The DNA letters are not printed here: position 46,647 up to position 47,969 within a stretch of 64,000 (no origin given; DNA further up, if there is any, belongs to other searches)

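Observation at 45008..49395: HNH-nuclease-domain protein with two uncharacterised neighbours, flanked by LysR and truncated CI-like regulators: a candidate novel defence or abortive-infection module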

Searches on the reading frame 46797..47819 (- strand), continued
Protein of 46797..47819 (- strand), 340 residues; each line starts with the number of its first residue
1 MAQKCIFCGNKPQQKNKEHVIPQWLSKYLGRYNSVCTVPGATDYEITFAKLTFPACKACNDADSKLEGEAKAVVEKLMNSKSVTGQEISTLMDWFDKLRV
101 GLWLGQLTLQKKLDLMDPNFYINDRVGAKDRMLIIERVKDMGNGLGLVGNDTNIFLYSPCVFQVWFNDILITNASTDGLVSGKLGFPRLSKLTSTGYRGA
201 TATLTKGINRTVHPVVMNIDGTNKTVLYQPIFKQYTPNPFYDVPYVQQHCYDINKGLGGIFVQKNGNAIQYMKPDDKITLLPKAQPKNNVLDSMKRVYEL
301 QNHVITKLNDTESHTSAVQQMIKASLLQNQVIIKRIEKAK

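Call 29: fold_search(model_id=the predicted structure, library=pdb)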
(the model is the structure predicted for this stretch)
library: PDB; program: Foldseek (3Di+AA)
matches with E <= 10: 132; with E <= 0.001: 0
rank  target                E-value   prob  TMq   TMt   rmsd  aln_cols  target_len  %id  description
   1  1rq0_B                1.7e-02  0.06  0.11  0.12  21.3       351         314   12  Crystal structure of peptide releasing factor 1 (released 2004-08-17)
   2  4v4s_AY               6.9e-02  0.04  0.10  0.10  30.5       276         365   13  Crystal structure of the whole ribosomal complex. (released 2014-07-09)
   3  1zbt                  1.5e-01  0.03  0.11  0.11  24.8       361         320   12  Crystal structure of Peptide chain release factor 1 (RF-1) (SMU.1085) from Streptococcus mutans at 2.34 A resolution (released 2005-05-03)
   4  5u9f_Z                1.5e-01  0.02  0.09  0.08  31.0       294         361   10  3.2 A cryo-EM ArfA-RF2 ribosome rescue complex (Structure II) (released 2017-03-22)
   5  5vba_B                1.9e-01  0.02  0.11  0.09  16.1       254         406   13  Structure of EspG1 chaperone from the type VII (ESX-1) secretion system determined with the assistance of N-terminal T (released 2017-07-05)
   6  5lc3_A                3.1e-01  0.05  0.11  0.16  15.4       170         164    9  Xray structure of mouse FAM3C ILEI monomer (released 2017-08-02)
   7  1dqt_A                3.7e-01  0.04  0.08  0.20  16.5       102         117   10  THE CRYSTAL STRUCTURE OF MURINE CTLA4 (CD152) (released 2000-10-27)
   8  9y6s_6Y               5.6e-01  0.05  0.08  0.23  13.0       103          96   13  96-nm repeat of the Leishmania tarentolae doublet microtubule (released 2025-12-17)
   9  5j30_QY               5.9e-01  0.01  0.07  0.09  27.1       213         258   11  Thermus thermophilus 70S termination complex containing E. coli RF1 (released 2016-10-12)
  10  5e5m_A                9.6e-01  0.01  0.07  0.18  17.2        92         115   10  Crystal structure of mouse CTLA-4 in complex with nanobody (released 2016-10-12)
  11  7m5d_A                9.6e-01  0.01  0.08  0.08  31.2       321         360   13  Cryo-EM structure of a non-rotated E.coli 70S ribosome in complex with RF3-GTP, RF1 and P-tRNA (state I) (released 2022-10-19)
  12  8vuw_A                1.0e+00  0.02  0.11  0.12  25.4       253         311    9  ELIC5 with cysteamine in 2:1:1 POPC:POPE:POPG nanodisc in open conformation (released 2024-02-07)
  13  8twv_A                1.0e+00  0.02  0.10  0.11  22.7       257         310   10  ELIC5 with Propylamine in spNW15 nanodiscs with 2:1:1 POPC:POPE:POPG (released 2024-03-27)
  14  3onq_A                1.3e+00  0.04  0.11  0.15   9.0       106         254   11  Crystal Structure of Regulator of Polyketide Synthase Expression BAD_0249 from Bifidobacterium adolescentis (released 2010-09-08)
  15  3nbx                  1.3e+00  0.03  0.14  0.10  21.9       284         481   12  Crystal structure of E. coli RavA (Regulatory ATPase variant A) in complex with ADP (released 2011-01-12)
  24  6xpr_B                1.8e+00  0.01  0.09  0.12  21.9       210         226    9  Human antibody D2 H1-1/H3-1 H3 in complex with the influenza hemagglutinin head domain of A/Texas/50/2012(H3N2) (released 2021-05-19)
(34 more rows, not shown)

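Call 35: fold_search(model_id=the predicted structure, library=viral)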
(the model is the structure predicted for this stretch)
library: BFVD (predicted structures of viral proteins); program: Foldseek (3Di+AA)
matches with E <= 10: 191; with E <= 0.001: 0
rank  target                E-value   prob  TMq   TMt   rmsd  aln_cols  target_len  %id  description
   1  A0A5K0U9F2            4.5e-02  0.04  0.11  0.07  23.3       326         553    8  Ubiquitin carboxyl-terminal hydrolase [Yasminevirus sp. GU-2018]
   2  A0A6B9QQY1            1.2e-01  0.04  0.10  0.07  21.4       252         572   15  Nonstructural protein 1a (Fragment) [Astrovirus sp.]
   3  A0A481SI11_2          1.3e-01  0.01  0.07  0.03  16.8       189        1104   10  Genome polyprotein [Parechovirus sp. QAPp32]
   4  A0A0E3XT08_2          4.1e-01  0.01  0.09  0.05  13.5       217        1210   10  Genome polyprotein [Falcovirus A1]
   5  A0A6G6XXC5            4.9e-01  0.06  0.10  0.30  14.6       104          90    7  (no name in the UniProt tables at hand)
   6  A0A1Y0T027            5.2e-01  0.04  0.09  0.12  12.2       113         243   12  Uncharacterized protein [Pseudomonas phage Noxifer]
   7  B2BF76                5.2e-01  0.01  0.06  0.06  18.7       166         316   11  Genome polyprotein (Fragment) [Foot-and-mouth disease virus serotype O]
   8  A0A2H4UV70            5.5e-01  0.01  0.09  0.08  20.8       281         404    8  Peptidase / ubiquitin carboxyl-terminal hydrolase [Bodo saltans virus]
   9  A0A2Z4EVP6            5.9e-01  0.03  0.12  0.17  13.0       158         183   11  (no name in the UniProt tables at hand)
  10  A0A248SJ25            5.9e-01  0.01  0.09  0.08  16.3       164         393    9  (no name in the UniProt tables at hand)
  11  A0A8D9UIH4            6.2e-01  0.03  0.10  0.09  18.0       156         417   16  (no name in the UniProt tables at hand)
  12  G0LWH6                6.6e-01  0.03  0.10  0.14  18.2       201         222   12  Uncharacterized protein [Campylobacter phage CP81]
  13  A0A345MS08            6.6e-01  0.01  0.09  0.08  30.6       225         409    9  (no name in the UniProt tables at hand)
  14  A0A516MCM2            7.9e-01  0.01  0.09  0.08  17.1       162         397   11  (no name in the UniProt tables at hand)
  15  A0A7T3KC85            9.5e-01  0.04  0.13  0.22  19.9       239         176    8  Uncharacterized protein [Arthrobacter phage Wollypog]
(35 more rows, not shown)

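Call 39: search_protein_families(library=pfam, alignment_id=A1, max_evalue=0.1)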
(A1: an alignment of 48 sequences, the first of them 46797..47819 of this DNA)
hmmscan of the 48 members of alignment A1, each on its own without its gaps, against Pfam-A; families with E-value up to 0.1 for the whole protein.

A. member 1, window:46797-47819:- (340 aa): 1 family
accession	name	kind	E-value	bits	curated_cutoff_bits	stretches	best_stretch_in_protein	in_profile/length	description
PF14279.12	HNH_5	-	0.021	15.2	27.5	0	5-25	1-23/56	HNH endonuclease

B. families by the number of members that match (of 48 scanned): 10 families
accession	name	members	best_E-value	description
PF14279.12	HNH_5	39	0.00062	HNH endonuclease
PF08274.17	Zn_Ribbon_YjdM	4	0.012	PhnA Zinc-Ribbon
PF25616.1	PhiKZ_gp35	1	0.0095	Bacteriophage PhiKZ capsid decoration protein gp35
PF08408.16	DNA_pol_B_3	1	0.018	DNA polymerase family B viral insert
PF00945.23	Rhabdo_ncap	1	0.029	Rhabdovirus nucleocapsid protein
PF15416.12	DUF4623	1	0.044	Domain of unknown function (DUF4623)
PF15741.10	LRIF1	1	0.049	Ligand-dependent nuclear receptor-interacting factor 1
PF22506.2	Cj1289-like_C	1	0.052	Cj1289-like, C-terminal domain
PF21698.3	Spo16_C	1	0.093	Spo16 protein, C-terminal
PF17410.7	Stevor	1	0.097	Subtelomeric Variable Open Reading frame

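Call 40: search_protein_representatives(alignment_id=A1)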
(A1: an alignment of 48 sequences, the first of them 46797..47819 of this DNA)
Query: 48 sequences, 347 profile positions. Proteins with E-value up to 0.001 (for the whole library): 2021; up to 1e-10: 789; up to 1e-30: 575. The best 150 are listed.
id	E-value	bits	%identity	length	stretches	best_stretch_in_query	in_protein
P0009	3.0e-136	470.5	-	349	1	1-341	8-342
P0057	6.8e-134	462.7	-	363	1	1-344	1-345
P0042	4.5e-132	456.8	-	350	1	1-343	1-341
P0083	3.0e-125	434.3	-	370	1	1-345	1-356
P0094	3.4e-122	424.3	-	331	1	18-344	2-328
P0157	1.3e-121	422.3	-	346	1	1-337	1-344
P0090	1.1e-119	416.0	-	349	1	1-339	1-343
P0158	3.4e-119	414.4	-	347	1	1-343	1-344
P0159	5.5e-119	413.7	-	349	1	1-345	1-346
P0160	1.4e-117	409.0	-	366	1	2-342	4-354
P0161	8.6e-112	390.1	-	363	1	2-344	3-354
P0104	2.1e-110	385.5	-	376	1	1-346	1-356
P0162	2.3e-109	382.1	-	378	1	1-343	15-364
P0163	2.5e-109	381.9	-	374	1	1-341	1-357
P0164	8.0e-109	380.3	-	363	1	2-339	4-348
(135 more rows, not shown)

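Call 41: search_dna_similar(query=window:46797-47819:-, collection=phages, mode=protein, max_evalue=0.001, max_rows=20)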
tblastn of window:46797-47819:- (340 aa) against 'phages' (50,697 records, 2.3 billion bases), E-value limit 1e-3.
No match.

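Call 42: search_dna_similar(query=window:46797-47819:-, collection=plasmids, mode=protein, max_evalue=0.001, max_rows=20)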
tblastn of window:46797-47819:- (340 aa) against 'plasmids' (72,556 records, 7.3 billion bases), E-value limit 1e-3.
Records with a match: 18; places in all: 18; records where one place covers at least 80% of the query: 3.
Best place of each record, by identity: <60% 18.
By first word of the organism name: Agrobacterium 4; Rhizobium 3; Legionella 3; Microvirga 1; Vibrio 1; Photobacterium 1; Pigmentibacter 1; Lactiplantibacillus 1; Sinorhizobium 1; Peribacillus 1; and 1 more.
By predicted mobility (MOB-suite, as given by PLSDB): conjugative 11; non-mobilizable 6; mobilizable 1.
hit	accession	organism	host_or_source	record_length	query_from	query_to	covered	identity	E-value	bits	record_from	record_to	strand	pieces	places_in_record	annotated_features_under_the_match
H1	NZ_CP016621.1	Microvirga ossetica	Vicia alpestris,cell culture,nodules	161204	3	326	95%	32.8%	6e-43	165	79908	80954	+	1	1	hypothetical protein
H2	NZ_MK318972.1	Rhizobium rhizogenes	-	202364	3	340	99%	29.0%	2e-42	164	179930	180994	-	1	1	hypothetical protein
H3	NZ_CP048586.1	Agrobacterium pusense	walnut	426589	1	322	95%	29.4%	2e-40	158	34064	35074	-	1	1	hypothetical protein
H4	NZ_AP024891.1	Vibrio pectenicida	-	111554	5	231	67%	36.6%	2e-36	147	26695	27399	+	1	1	hypothetical protein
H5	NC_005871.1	Photobacterium profundum SS9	-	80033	16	231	64%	34.4%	1e-30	129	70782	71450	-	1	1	hypothetical protein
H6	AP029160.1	Pigmentibacter ruber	Homo sapiens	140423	5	196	56%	36.7%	4e-35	142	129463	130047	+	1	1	hypothetical protein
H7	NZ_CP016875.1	Legionella pneumophila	Glomma River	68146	1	187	55%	36.1%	3e-35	143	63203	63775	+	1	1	hypothetical protein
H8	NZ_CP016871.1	Legionella pneumophila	industrial building air scrubber liquid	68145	1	187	55%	36.1%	3e-35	143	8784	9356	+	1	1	hypothetical protein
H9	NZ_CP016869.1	Legionella pneumophila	clinical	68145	1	187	55%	36.1%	3e-35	143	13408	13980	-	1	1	hypothetical protein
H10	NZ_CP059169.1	Lactiplantibacillus plantarum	culture,Ogi (red sorghum)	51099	5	193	56%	27.9%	2e-5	54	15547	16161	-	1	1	hypothetical protein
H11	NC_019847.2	Sinorhizobium meliloti GR4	-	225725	97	209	33%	33.6%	5e-14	81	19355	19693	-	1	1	hypothetical protein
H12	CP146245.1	Agrobacterium vitis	Vitis vinifera,cell culture,Grape gall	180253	5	109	31%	30.8%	1e-5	55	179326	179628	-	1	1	hypothetical protein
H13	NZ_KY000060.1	Agrobacterium radiobacter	-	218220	5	109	31%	30.8%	1e-5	55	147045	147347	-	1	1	hypothetical protein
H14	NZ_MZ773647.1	Agrobacterium fabrum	-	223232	5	109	31%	30.8%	1e-5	55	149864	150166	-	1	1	hypothetical protein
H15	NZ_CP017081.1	Peribacillus muralis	cell culture,soil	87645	5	118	34%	27.8%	2e-4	50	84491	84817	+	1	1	none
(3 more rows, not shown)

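Call 43: get_annotated_region(hit=H1, flank=6000)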
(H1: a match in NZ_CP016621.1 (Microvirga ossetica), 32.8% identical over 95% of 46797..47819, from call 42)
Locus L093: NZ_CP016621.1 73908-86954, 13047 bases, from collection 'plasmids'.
description: Microvirga ossetica strain V5/3m plasmid unnamed5, complete sequence
organism: Microvirga ossetica (NCBI taxid 1882682)
taxonomy: Bacteria; Pseudomonadota; Alphaproteobacteria; Hyphomicrobiales; Methylobacteriaceae; Microvirga; Microvirga ossetica
host: -; source: Vicia alpestris,cell culture,nodules; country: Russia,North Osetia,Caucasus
typing (MOB-suite, as given by PLSDB): non-mobilizable; replicon rep_cluster_389
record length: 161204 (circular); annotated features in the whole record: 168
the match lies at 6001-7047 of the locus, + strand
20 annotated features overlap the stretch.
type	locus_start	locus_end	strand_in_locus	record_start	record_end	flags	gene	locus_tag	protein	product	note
CDS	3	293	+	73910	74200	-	-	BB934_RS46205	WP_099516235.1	hypothetical protein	-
CDS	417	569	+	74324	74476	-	-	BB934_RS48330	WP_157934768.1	hypothetical protein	-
CDS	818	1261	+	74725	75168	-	-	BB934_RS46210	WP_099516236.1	hypothetical protein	-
CDS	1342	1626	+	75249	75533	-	-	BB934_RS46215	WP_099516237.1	hypothetical protein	-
CDS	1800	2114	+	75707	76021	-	-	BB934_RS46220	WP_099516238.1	hypothetical protein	-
CDS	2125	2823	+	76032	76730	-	-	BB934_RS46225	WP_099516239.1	hypothetical protein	-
CDS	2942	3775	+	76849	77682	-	-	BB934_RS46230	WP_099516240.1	hypothetical protein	-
CDS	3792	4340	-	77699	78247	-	-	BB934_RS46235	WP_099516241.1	metallophosphoesterase family protein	-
CDS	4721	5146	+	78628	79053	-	-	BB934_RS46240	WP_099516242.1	hypothetical protein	-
CDS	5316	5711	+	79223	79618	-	-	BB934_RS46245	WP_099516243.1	hypothetical protein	-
CDS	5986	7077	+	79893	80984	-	-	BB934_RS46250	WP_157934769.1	hypothetical protein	-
CDS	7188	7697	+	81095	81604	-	-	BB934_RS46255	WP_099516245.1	hypothetical protein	-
CDS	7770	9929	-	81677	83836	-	-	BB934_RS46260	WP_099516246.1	DotA/TraY family protein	-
CDS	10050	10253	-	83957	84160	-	-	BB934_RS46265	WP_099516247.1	hypothetical protein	-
CDS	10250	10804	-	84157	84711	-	-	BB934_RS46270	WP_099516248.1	hypothetical protein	-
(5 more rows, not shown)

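Call 44: get_annotated_region(hit=H2, flank=6000)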
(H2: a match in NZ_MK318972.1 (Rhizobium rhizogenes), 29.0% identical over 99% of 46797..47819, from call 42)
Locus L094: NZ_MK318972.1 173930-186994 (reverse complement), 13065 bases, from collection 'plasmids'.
description: Rhizobium rhizogenes strain Colt5.8 plasmid pColt5.8b, complete sequence
organism: Rhizobium rhizogenes (NCBI taxid 359)
taxonomy: Bacteria; Pseudomonadota; Alphaproteobacteria; Hyphomicrobiales; Rhizobiaceae; Rhizobium; Rhizobium rhizogenes
host: -; source: -; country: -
typing (MOB-suite, as given by PLSDB): non-mobilizable; mating-pair formation MPF_T
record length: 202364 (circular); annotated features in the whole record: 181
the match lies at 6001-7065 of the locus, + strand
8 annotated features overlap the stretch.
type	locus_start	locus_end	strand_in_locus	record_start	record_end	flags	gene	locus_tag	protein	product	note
CDS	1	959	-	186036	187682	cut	-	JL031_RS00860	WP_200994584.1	transposase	-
CDS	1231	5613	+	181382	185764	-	-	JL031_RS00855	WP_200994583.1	hypothetical protein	-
CDS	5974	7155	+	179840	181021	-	-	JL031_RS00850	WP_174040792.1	hypothetical protein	-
CDS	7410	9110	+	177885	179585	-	-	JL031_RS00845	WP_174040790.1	DUF262 domain-containing protein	-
CDS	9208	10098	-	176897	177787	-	-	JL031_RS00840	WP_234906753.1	nucleotide-binding protein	-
CDS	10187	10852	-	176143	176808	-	-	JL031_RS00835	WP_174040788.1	SH3 domain-containing protein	-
CDS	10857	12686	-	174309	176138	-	-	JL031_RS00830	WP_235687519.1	protein kinase domain-containing protein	-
CDS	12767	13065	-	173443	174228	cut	-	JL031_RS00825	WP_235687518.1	PP2C family serine/threonine-protein phosphatase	-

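Call 45: get_annotated_region(hit=H7, flank=6000)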
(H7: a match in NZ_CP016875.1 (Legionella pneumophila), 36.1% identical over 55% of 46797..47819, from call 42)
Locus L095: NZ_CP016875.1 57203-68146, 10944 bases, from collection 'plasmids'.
description: Legionella pneumophila subsp. pneumophila strain FFI329 plasmid unnamed, complete sequence
organism: Legionella pneumophila (NCBI taxid 91891)
taxonomy: Bacteria; Pseudomonadota; Gammaproteobacteria; Legionellales; Legionellaceae; Legionella; Legionella pneumophila
host: -; source: Glomma River; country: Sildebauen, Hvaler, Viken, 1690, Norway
typing (MOB-suite, as given by PLSDB): conjugative; relaxase MOBF; mating-pair formation MPF_F
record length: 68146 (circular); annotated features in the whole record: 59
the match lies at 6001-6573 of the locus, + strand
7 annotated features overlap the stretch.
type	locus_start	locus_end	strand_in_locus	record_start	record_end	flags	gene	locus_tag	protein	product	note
CDS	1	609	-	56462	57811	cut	-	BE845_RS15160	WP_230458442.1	hypothetical protein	-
CDS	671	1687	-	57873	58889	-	-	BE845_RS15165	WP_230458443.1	ParA family protein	-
CDS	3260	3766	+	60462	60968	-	umuD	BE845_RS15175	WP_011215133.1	translesion error-prone DNA polymerase V autoproteolytic subunit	-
CDS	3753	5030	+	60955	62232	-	-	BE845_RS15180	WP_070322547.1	Y-family DNA polymerase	-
CDS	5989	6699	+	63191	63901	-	-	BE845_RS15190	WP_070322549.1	hypothetical protein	-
CDS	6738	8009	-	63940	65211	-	-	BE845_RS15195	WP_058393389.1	IS256 family transposase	-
CDS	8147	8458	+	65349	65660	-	-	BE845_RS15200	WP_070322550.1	hypothetical protein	-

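Call 46: find_related_loci(query=A1, collection=viral_contigs, flank=8000)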
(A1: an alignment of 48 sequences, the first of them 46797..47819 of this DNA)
Query A1 (340 aa) in viral_contigs; peptide patterns used: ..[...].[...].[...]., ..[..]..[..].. (x = any residue, [..] = any of these).
33 stretches matched a pattern; 10 encode a relative of the query (tblastn E <= 1e-3); 10 distinct loci.
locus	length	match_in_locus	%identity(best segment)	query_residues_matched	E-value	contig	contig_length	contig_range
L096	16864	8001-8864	34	1-276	2e-53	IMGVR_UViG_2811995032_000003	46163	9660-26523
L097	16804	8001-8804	35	5-265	2e-50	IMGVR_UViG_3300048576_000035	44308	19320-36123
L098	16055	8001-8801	35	1-262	1e-49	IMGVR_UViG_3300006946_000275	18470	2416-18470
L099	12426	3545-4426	35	5-288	4e-47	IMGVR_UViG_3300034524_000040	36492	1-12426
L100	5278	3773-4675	30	5-273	2e-45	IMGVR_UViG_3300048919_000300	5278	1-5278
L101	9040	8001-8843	33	1-271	3e-42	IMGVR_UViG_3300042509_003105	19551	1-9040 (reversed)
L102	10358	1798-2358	35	5-187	3e-40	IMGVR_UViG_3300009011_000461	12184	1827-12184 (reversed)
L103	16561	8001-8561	40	5-187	9e-40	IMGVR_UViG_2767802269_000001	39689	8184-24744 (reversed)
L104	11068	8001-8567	38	5-187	1e-36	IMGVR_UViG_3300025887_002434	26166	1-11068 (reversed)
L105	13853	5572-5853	31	5-93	8e-8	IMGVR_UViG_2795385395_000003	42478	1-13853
